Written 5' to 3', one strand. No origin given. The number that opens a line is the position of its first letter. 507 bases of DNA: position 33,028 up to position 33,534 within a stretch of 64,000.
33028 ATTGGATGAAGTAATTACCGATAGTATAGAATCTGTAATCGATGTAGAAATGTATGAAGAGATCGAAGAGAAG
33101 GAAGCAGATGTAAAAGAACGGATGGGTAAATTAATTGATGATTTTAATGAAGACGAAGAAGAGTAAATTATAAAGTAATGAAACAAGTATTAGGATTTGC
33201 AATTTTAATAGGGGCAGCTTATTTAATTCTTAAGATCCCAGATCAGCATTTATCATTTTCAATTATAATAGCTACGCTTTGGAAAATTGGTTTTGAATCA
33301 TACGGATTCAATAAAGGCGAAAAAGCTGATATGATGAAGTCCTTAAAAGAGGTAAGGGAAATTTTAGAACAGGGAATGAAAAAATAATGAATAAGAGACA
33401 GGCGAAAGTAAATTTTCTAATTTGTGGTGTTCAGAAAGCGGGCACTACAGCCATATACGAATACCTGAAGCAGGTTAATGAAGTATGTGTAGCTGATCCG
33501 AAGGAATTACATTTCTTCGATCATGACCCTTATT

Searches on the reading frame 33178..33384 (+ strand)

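Call 23: search_protein_families(library=pfam, alignment_id=A3, max_evalue=0.001)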
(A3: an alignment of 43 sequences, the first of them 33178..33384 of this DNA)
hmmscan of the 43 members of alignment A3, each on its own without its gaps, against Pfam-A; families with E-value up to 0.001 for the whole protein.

A. member 1, window:33178-33384:+ (69 aa): 0 families

B. families by the number of members that match (of 43 scanned): 21 families
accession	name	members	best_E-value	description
PF00476.26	DNA_pol_A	1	2.3e-60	DNA polymerase family A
PF13476.12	AAA_23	1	1.7e-16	AAA domain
PF02739.22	5_3_exonuc_N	1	3.7e-15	5'-3' exonuclease, N-terminal resolvase-like domain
PF02463.25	SMC_N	1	7.2e-15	RecF/RecN/SMC N terminal domain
PF00149.33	Metallophos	1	9.8e-13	Calcineurin-like phosphoesterase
PF01612.26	DNA_pol_A_exo1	1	1.7e-12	3'-5' exonuclease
PF13223.11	DUF4031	1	1e-09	Protein of unknown function (DUF4031)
PF04851.21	ResIII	1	1.2e-09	Type III restriction enzyme, res subunit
PF00271.37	Helicase_C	1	7.1e-09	Helicase conserved C-terminal domain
PF00929.31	RNase_T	1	1.6e-08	Exonuclease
PF13304.12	AAA_21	1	3.1e-08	AAA domain, putative AbiEii toxin, Type IV TA system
PF13558.12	SbcC_Walker_B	1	5.3e-08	SbcC/RAD50-like, Walker B motif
PF12850.12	Metallophos_2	1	2.1e-06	Calcineurin-like phosphoesterase superfamily domain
PF00196.25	GerE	1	2.4e-06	Bacterial regulatory proteins, luxR family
PF01555.25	N6_N4_Mtase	1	3.3e-06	DNA methylase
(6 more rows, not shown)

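Call 34: search_protein_families(library=phrogs, alignment_id=A3, max_evalue=0.001)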
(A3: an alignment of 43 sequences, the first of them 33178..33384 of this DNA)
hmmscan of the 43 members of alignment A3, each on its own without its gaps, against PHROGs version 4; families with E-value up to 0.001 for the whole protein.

A. member 1, window:33178-33384:+ (69 aa): 0 families

B. families by the number of members that match (of 43 scanned): 48 families (the first 25 are shown)
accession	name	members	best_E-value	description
phrog_17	-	1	6.9e-83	DNA polymerase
phrog_77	-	1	1e-75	SbcC-like subunit of palindrome specific endonuclease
phrog_24333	-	1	6e-50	DNA methyltransferase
phrog_16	-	1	1.1e-45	DNA helicase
phrog_37298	-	1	1.3e-43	-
phrog_822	-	1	3e-39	amidase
phrog_9690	-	1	2.5e-35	DNA helicase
phrog_19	-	1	4.3e-34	DnaB-like replicative helicase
phrog_100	-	1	1.3e-31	SbcD-like subunit of palindrome specific endonuclease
phrog_47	-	1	9.2e-29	DNA primase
phrog_2573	-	1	1.4e-22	DNA polymerase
phrog_192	-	1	4.4e-20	DNA polymerase exonuclease subunit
phrog_107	-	1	3.7e-17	exonuclease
phrog_503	-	1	6e-17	-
phrog_1499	-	1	9.6e-17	-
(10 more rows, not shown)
